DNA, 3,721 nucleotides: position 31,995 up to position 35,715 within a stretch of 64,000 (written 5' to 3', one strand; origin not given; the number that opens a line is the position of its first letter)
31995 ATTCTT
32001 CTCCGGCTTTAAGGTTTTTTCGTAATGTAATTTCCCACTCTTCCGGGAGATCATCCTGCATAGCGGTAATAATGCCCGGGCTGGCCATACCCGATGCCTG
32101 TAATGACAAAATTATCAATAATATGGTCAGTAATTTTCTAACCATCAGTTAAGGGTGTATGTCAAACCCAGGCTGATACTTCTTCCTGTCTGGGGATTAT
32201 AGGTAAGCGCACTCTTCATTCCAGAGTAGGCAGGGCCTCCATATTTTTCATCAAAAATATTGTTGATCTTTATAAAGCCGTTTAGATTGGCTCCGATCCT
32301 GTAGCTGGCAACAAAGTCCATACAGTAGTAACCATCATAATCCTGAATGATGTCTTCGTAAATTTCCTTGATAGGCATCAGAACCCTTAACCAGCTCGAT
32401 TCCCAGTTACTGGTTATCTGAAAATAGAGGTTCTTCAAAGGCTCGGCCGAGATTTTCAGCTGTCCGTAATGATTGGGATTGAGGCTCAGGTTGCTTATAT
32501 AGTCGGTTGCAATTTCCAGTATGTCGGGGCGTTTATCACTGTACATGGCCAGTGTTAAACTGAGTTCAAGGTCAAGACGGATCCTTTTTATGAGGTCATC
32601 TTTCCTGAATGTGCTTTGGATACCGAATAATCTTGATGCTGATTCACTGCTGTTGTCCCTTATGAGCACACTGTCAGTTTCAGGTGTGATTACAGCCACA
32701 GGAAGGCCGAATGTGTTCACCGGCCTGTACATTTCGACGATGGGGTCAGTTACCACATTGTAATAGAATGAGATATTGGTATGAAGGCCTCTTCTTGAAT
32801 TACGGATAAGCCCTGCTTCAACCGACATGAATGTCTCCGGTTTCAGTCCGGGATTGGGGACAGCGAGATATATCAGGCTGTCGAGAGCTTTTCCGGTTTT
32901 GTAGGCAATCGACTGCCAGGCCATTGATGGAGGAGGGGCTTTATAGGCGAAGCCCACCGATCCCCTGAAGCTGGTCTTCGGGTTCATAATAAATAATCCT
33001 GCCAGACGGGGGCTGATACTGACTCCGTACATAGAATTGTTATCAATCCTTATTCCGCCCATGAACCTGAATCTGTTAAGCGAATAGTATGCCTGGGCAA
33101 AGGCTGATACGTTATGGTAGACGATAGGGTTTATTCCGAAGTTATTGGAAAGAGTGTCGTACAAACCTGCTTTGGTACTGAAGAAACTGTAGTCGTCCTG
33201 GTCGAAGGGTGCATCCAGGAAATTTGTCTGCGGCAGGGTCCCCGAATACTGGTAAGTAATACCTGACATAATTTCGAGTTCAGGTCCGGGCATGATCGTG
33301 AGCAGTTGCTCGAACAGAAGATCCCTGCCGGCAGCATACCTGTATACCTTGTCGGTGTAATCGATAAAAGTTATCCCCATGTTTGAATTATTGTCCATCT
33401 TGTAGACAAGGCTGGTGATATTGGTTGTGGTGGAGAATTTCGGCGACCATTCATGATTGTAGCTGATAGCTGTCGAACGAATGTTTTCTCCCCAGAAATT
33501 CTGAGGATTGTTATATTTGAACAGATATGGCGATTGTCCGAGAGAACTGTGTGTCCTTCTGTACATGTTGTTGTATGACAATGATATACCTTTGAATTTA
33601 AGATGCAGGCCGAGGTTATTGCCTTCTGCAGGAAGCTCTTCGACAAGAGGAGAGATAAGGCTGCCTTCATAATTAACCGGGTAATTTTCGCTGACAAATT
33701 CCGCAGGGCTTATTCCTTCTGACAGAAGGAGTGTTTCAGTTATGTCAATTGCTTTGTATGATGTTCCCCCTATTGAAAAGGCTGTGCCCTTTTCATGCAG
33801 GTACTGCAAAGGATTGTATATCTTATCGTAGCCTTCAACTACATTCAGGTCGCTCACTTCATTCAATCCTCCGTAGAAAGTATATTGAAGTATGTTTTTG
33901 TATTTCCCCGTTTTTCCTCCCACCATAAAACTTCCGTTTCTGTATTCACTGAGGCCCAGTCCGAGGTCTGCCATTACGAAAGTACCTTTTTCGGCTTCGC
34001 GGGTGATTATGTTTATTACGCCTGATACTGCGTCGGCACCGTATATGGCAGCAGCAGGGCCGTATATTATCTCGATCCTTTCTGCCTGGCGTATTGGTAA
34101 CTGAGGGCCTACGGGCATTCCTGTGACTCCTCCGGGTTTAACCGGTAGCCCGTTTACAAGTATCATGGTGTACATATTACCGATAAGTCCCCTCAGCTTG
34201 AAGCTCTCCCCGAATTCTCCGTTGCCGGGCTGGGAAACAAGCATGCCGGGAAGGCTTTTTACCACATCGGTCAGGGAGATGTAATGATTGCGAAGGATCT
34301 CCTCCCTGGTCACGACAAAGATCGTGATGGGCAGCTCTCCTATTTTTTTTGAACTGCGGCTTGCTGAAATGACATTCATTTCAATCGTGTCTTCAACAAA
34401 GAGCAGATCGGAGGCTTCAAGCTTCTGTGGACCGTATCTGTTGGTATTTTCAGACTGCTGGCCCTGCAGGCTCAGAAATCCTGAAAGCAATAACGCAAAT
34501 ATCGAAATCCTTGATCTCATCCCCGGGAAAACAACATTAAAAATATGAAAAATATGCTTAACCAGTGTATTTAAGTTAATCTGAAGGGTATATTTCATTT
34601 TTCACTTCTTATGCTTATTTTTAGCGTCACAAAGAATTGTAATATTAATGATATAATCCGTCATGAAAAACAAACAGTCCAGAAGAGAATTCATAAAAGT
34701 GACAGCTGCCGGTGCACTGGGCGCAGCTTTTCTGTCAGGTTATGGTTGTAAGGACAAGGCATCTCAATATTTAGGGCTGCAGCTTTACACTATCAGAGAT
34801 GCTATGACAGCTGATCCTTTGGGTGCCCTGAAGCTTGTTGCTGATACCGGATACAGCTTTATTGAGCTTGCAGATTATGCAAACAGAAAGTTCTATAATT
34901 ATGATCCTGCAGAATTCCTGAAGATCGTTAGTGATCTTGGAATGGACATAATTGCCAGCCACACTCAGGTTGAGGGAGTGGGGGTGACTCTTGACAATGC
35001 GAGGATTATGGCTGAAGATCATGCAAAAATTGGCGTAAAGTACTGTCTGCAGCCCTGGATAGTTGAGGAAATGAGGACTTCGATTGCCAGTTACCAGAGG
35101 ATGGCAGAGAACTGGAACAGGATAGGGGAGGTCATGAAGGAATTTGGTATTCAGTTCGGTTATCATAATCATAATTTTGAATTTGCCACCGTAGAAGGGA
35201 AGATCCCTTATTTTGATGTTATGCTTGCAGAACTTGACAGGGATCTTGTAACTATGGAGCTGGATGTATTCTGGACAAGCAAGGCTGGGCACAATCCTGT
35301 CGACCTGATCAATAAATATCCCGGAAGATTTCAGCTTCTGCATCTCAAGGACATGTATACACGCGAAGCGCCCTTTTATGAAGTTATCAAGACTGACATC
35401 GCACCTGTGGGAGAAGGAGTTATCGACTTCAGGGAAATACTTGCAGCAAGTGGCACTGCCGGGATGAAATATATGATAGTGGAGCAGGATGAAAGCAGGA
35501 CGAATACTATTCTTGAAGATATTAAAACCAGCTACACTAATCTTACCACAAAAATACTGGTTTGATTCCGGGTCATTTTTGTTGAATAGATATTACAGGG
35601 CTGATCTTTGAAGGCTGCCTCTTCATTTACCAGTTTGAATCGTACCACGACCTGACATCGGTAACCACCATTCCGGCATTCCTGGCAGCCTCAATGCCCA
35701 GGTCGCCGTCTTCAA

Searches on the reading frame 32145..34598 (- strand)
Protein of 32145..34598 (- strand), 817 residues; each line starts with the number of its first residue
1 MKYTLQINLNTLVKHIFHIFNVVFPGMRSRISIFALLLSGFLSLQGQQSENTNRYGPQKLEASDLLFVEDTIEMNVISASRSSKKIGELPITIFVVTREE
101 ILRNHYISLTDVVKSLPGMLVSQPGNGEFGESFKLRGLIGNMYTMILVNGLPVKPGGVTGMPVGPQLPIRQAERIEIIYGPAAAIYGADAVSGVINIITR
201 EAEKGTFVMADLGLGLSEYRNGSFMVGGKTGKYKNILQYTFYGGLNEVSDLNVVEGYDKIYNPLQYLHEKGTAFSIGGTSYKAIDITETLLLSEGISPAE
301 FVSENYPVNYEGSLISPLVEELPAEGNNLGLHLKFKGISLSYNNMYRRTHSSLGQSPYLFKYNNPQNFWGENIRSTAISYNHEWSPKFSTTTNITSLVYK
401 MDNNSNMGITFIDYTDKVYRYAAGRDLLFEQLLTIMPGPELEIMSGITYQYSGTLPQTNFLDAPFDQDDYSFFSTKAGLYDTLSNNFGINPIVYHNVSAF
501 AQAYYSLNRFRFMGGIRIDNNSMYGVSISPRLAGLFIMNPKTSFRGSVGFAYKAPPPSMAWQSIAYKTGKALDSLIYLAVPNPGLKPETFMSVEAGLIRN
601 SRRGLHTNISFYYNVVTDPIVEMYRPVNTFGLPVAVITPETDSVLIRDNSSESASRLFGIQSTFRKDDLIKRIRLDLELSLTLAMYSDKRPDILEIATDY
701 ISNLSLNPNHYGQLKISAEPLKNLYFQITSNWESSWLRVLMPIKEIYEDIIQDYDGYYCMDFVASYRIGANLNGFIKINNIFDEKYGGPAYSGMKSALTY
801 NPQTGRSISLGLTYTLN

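Call 60: search_protein_families(library=pfam, proteins=[window:32145-34598:-], max_evalue=0.00001)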
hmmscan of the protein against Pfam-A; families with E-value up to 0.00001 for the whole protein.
window:32145-34598:- (817 aa): 1 family
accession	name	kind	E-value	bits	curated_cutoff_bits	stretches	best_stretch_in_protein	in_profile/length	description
PF07715.20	Plug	-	1.8e-17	64.2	23.9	1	88-194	4-107/107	TonB-dependent Receptor Plug Domain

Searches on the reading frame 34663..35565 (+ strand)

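Call 60: search_protein_families(library=pfam, proteins=[window:34663-35565:+], max_evalue=0.00001)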
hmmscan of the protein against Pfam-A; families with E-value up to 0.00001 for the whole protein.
window:34663-35565:+ (300 aa): 1 family
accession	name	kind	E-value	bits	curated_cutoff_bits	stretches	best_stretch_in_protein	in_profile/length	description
PF01261.30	AP_endonuc_2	-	1.5e-17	64.5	31.1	1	57-277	2-231/249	Xylose isomerase-like TIM barrel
